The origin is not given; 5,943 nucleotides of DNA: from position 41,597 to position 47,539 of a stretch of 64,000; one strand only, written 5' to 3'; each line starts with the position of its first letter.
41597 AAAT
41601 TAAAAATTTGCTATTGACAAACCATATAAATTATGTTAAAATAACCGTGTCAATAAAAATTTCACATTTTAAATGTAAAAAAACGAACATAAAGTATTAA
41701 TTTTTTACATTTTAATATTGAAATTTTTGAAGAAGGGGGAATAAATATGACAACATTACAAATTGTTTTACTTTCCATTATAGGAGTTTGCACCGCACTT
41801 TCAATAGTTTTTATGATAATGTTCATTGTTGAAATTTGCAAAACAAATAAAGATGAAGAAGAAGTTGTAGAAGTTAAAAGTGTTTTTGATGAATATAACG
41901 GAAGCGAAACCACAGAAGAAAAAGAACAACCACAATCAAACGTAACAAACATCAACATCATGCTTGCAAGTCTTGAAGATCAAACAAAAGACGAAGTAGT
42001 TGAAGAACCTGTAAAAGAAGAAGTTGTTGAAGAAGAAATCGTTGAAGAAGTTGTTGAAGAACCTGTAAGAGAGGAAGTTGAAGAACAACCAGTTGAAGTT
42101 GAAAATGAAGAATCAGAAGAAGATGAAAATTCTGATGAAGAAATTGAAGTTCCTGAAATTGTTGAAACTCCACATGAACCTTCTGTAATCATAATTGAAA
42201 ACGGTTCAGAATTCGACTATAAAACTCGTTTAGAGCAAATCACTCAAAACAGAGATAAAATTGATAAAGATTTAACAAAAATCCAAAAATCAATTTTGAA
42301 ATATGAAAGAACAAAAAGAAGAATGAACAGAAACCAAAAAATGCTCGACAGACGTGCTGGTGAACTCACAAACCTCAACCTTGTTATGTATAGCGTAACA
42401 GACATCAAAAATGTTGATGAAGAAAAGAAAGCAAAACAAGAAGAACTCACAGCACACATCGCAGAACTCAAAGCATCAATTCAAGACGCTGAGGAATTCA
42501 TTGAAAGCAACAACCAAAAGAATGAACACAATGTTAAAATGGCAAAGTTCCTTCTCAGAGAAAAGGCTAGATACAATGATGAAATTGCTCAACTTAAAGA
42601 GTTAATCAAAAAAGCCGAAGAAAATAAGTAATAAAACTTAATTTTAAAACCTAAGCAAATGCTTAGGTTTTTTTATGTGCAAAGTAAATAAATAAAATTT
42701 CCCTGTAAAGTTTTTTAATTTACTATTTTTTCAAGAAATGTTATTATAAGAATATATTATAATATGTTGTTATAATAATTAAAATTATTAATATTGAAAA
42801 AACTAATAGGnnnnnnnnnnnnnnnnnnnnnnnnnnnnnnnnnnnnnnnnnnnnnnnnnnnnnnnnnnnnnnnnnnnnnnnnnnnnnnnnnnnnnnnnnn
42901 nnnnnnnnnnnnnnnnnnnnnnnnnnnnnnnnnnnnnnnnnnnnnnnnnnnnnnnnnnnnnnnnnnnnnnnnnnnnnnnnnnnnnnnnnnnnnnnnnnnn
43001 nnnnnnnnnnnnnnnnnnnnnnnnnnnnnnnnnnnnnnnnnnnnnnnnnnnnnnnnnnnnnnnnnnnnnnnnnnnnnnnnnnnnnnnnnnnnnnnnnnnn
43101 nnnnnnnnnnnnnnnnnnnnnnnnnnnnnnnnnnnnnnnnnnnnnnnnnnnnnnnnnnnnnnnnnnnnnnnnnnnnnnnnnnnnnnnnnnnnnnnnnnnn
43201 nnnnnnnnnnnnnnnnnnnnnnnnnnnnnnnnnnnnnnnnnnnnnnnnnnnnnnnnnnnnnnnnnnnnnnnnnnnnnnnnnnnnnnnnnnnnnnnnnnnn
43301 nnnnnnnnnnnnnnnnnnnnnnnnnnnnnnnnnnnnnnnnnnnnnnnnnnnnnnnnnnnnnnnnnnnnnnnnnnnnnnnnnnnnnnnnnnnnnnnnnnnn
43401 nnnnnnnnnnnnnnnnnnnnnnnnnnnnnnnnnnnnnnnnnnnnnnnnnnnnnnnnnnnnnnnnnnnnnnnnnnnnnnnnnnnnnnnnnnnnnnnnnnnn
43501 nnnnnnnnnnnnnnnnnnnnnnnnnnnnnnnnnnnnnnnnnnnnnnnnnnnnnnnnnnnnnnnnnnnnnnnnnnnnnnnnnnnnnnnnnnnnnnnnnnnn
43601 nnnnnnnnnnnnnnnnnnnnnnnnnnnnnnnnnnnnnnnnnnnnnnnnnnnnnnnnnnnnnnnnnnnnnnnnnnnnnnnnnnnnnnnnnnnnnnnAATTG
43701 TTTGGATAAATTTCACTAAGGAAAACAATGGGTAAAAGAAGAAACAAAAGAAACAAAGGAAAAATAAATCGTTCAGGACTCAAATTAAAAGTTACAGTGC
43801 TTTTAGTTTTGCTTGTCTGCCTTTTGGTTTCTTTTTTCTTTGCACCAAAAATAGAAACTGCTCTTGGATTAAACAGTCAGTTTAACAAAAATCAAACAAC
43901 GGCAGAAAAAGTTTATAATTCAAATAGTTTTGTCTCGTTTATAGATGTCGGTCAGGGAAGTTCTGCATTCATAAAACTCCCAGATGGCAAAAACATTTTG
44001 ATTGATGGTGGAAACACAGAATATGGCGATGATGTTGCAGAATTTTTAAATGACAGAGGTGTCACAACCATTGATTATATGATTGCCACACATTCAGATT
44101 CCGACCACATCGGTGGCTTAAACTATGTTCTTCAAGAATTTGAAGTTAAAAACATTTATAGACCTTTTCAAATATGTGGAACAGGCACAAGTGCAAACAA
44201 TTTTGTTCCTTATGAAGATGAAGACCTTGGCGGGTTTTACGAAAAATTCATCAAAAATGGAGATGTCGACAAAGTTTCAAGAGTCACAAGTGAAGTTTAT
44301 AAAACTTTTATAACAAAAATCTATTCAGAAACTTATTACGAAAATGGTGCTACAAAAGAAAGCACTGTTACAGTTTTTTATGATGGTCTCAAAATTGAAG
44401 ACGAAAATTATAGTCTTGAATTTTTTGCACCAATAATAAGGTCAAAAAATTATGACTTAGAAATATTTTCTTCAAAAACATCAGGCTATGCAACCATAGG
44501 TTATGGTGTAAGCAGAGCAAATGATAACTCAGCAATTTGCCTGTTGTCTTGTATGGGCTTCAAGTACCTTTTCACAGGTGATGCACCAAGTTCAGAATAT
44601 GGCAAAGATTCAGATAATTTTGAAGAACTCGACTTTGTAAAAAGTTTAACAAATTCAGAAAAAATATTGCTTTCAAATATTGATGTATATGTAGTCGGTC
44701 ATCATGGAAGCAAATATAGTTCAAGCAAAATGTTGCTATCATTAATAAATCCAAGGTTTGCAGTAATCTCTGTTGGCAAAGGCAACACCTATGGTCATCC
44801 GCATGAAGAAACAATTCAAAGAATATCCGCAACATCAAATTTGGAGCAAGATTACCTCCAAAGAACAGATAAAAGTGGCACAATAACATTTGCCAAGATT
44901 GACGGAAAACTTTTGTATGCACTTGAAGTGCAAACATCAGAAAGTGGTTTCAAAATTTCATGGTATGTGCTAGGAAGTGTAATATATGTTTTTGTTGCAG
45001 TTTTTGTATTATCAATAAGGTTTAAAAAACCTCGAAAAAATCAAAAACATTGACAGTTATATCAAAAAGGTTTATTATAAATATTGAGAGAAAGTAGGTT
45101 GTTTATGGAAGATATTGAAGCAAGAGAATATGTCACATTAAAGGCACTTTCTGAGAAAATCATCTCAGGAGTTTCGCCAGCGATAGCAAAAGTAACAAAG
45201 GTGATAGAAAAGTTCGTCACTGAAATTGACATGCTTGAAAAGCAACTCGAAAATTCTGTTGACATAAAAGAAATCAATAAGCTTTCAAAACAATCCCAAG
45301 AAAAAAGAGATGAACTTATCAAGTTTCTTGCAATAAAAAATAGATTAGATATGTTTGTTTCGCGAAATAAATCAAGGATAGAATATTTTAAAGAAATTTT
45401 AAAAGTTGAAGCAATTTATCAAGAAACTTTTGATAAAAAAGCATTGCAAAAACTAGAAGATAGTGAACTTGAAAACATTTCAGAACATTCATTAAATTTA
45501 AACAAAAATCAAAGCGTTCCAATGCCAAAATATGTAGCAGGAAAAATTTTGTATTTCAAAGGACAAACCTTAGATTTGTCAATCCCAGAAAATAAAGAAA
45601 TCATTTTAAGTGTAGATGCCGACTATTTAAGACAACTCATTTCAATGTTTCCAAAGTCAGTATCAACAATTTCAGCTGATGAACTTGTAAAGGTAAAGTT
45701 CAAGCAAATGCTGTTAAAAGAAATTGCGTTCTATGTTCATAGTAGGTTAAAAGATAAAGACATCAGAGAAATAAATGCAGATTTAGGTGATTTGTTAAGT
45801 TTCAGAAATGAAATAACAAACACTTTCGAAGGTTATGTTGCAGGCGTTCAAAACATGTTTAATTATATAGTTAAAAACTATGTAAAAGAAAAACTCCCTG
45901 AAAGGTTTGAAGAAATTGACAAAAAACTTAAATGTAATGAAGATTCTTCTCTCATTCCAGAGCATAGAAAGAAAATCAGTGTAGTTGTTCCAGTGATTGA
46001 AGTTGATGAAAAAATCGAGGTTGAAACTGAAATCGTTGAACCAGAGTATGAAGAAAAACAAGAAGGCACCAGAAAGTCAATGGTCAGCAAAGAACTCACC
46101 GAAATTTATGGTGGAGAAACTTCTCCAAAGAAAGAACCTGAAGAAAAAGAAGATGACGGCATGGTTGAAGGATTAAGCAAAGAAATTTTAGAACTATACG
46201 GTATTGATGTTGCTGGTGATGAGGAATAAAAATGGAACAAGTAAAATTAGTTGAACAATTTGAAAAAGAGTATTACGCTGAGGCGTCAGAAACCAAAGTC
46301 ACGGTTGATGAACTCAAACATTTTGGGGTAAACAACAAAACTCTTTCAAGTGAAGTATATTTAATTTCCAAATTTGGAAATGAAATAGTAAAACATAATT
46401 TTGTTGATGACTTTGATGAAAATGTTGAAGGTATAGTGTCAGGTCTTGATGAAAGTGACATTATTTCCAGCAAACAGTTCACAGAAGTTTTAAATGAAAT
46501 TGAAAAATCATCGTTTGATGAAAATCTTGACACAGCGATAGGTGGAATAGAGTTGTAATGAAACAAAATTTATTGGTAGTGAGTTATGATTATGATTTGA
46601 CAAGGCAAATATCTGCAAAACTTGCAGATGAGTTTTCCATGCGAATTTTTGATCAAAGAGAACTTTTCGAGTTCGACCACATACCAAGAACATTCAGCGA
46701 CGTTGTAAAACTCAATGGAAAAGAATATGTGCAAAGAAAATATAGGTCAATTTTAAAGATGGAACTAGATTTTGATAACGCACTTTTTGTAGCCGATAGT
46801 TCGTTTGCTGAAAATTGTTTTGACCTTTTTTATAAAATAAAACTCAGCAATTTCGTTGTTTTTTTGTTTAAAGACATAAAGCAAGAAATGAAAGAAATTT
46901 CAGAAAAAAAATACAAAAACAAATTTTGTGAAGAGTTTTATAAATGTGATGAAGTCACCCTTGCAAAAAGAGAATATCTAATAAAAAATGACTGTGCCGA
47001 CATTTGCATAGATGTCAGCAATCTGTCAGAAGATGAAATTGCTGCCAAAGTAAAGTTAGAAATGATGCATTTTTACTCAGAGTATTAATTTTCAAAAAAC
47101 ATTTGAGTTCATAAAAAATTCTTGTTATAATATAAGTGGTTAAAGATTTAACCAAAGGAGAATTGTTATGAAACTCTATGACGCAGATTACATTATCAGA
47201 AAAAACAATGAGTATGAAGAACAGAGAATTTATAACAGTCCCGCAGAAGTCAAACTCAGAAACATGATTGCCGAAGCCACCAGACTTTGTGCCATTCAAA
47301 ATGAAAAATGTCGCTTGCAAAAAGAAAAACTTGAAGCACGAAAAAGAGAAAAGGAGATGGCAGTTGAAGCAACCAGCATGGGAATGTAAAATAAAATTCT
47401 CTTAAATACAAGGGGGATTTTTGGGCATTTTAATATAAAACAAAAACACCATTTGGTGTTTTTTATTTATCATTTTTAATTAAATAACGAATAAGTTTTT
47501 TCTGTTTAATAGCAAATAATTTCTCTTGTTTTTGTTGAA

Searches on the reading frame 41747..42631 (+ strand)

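Call 6: search_protein_families(library=pfam, max_evalue=1, proteins=[window:41747-42631:+])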
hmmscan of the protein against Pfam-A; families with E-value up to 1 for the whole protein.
window:41747-42631:+ (294 aa): 2 families
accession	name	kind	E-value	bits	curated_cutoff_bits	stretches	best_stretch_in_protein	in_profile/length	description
PF13273.12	DUF4064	-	0.016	15.9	32.1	1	8-61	7-55/102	Protein of unknown function (DUF4064)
PF15706.10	TMEM132_C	-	0.2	11.9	27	0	1-42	28-69/87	TMEM132 C-terminal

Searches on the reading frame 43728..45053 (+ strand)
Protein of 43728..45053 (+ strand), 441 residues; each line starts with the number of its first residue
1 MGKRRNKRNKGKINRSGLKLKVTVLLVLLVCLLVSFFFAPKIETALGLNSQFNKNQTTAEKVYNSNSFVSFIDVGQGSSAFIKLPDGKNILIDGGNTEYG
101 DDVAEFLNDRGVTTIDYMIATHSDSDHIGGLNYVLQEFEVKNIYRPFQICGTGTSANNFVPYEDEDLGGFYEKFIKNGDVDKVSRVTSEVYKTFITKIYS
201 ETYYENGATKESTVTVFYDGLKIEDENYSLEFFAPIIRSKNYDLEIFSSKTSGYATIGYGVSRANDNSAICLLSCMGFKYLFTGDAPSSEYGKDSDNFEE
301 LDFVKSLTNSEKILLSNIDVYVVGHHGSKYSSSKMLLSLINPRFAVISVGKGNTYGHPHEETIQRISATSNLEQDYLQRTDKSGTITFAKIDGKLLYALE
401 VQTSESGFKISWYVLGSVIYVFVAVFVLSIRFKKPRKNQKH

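Call 6: search_protein_families(library=pfam, max_evalue=1, proteins=[window:43728-45053:+])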
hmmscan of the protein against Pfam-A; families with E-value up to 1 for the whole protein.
window:43728-45053:+ (441 aa): 7 families
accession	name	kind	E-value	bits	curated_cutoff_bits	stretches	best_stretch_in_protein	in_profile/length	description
PF00753.33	Lactamase_B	-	7.2e-15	55.9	22.7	1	73-146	2-75/196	Metallo-beta-lactamase superfamily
PF16661.11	Lactamase_B_6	-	0.00022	21.1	27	1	86-141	5-62/193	Metallo-beta-lactamase superfamily domain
PF19583.5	ODP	-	0.0042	17.4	27.2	1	84-139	9-65/194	ODP family beta lactamase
PF12706.13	Lactamase_B_2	-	0.034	14.2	27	1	89-141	2-56/200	Beta-lactamase superfamily domain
PF25281.1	MBL_MAP1B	-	0.053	13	37.6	1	74-137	28-87/279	MAP1B MBL-like domain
PF15106.11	TMEM156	-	0.17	11.6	27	1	400-440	166-206/226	TMEM156 protein family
PF13483.12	Lactamase_B_3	-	0.21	12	24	0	78-128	7-50/160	Beta-lactamase superfamily domain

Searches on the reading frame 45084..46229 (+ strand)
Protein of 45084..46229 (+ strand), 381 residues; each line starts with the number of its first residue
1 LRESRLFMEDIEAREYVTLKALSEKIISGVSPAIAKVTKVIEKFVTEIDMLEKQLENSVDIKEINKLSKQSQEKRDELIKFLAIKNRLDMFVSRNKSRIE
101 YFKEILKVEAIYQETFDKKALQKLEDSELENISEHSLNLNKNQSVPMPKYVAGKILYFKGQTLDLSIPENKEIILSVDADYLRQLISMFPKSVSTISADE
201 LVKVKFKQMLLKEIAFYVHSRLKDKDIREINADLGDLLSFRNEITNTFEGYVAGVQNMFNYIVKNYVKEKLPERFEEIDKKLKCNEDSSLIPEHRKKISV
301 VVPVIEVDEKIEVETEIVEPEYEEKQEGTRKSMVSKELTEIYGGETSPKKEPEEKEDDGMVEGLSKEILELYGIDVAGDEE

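Call 6: search_protein_families(library=pfam, max_evalue=1, proteins=[window:45084-46229:+])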
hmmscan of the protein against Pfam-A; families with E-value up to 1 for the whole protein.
window:45084-46229:+ (381 aa): 2 families
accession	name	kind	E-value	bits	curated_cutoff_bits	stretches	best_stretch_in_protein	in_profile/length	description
PF08649.15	DASH_Dad1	-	0.045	14.4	31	0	34-61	10-37/55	DASH complex subunit Dad1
PF23854.1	DUF7217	-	0.32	11.1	29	0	11-59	152-200/238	Domain of unknown function (DUF7217)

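Call 7: search_protein_families(library=phrogs, max_evalue=1, proteins=[window:45084-46229:+])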
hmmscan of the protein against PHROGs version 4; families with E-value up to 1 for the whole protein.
window:45084-46229:+ (381 aa): 7 families
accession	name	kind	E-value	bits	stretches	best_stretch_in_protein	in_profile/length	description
phrog_8488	-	unknown function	0.00034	21.6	1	28-72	23-67/119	-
phrog_23869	-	unknown function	0.016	16.5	0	137-185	23-69/82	-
phrog_26547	-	unknown function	0.071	14.2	1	171-220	17-71/139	-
phrog_7303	-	unknown function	0.22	12.6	1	27-73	31-75/80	-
phrog_8010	-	tail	0.27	9.9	1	46-144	702-794/1543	tail length tape measure protein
phrog_2114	-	unknown function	0.3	11.7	0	16-50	161-195/242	-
phrog_241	-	head and packaging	0.38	10.7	1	12-136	395-522/679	head morphogenesis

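Call 63: search_protein_families(library=padloc, max_evalue=1, proteins=[window:45084-46229:+])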
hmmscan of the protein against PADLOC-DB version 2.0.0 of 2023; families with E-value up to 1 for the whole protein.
window:45084-46229:+ (381 aa): 1 family
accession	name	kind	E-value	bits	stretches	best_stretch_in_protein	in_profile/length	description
PDLC00358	PtuB1|PtuB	-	0.11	10.1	1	60-136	126-202/215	Unknown function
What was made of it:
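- No defence genes were recognised among the neighbours examined (calls 6, 7, 63).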

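Call 91: search_protein_families(library=ncbifam, max_evalue=0.01, proteins=[window:45084-46229:+])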
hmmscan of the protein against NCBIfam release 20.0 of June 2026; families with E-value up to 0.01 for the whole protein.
window:45084-46229:+ (381 aa): 0 families
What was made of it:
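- Tried and rejected: Pfam, PHROGs, NCBIfam and PADLOC: nothing above noise (calls 6, 7, 63, 91).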

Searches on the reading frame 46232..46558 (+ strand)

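Call 6: search_protein_families(library=pfam, max_evalue=1, proteins=[window:46232-46558:+])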
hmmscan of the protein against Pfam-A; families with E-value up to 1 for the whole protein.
window:46232-46558:+ (108 aa): 1 family
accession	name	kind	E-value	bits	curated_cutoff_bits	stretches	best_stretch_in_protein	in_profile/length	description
PF20591.4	DUF6792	-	0.0091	15.8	25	1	35-96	58-117/220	Domain of unknown function (DUF6792)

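Call 7: search_protein_families(library=phrogs, max_evalue=1, proteins=[window:46232-46558:+])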
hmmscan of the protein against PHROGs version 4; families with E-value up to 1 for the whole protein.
window:46232-46558:+ (108 aa): 3 families
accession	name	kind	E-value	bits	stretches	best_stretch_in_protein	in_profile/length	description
phrog_11309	-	unknown function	0.0022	19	0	54-92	23-62/72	-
phrog_12929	-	unknown function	0.0042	18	1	45-81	58-95/143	-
phrog_2108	-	unknown function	0.099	13.6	1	1-16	1-16/52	-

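Call 91: search_protein_families(library=ncbifam, max_evalue=0.01, proteins=[window:46232-46558:+])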
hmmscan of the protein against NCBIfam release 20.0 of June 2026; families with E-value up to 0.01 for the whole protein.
window:46232-46558:+ (108 aa): 0 families

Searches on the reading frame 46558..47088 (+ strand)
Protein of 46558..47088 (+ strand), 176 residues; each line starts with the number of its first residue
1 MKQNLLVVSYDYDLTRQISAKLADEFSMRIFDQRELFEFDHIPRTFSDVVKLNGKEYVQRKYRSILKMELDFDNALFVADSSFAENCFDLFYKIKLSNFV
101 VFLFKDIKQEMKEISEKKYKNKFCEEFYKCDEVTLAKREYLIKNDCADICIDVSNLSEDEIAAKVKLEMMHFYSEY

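Call 6: search_protein_families(library=pfam, max_evalue=1, proteins=[window:46558-47088:+])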
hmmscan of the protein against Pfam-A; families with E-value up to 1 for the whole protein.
window:46558-47088:+ (176 aa): 1 family
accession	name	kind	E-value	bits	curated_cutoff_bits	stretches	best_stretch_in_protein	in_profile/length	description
PF00817.25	IMS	-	0.14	12.5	23.2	1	3-97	60-114/148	impB/mucB/samB family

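Call 7: search_protein_families(library=phrogs, max_evalue=1, proteins=[window:46558-47088:+])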
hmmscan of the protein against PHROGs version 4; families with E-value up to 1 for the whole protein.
window:46558-47088:+ (176 aa): 2 families
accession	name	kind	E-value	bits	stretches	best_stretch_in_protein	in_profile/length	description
phrog_18260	-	unknown function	0.022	15.4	1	83-134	73-124/213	-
phrog_29245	-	unknown function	0.14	13.6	0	47-78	46-77/84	-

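Call 91: search_protein_families(library=ncbifam, max_evalue=0.01, proteins=[window:46558-47088:+])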
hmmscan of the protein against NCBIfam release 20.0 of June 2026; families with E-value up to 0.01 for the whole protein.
window:46558-47088:+ (176 aa): 0 families

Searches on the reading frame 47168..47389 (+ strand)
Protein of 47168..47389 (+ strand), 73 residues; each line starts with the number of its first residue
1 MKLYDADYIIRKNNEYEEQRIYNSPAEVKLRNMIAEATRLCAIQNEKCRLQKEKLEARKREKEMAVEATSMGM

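Call 7: search_protein_families(library=phrogs, max_evalue=1, proteins=[window:47168-47389:+])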
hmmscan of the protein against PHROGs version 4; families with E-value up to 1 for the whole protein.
window:47168-47389:+ (73 aa): 1 family
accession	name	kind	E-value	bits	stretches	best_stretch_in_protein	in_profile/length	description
phrog_10217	-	unknown function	0.14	13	0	8-29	23-45/50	-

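Call 91: search_protein_families(library=ncbifam, max_evalue=0.01, proteins=[window:47168-47389:+])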
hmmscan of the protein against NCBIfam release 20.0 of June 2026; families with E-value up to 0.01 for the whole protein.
window:47168-47389:+ (73 aa): 0 families
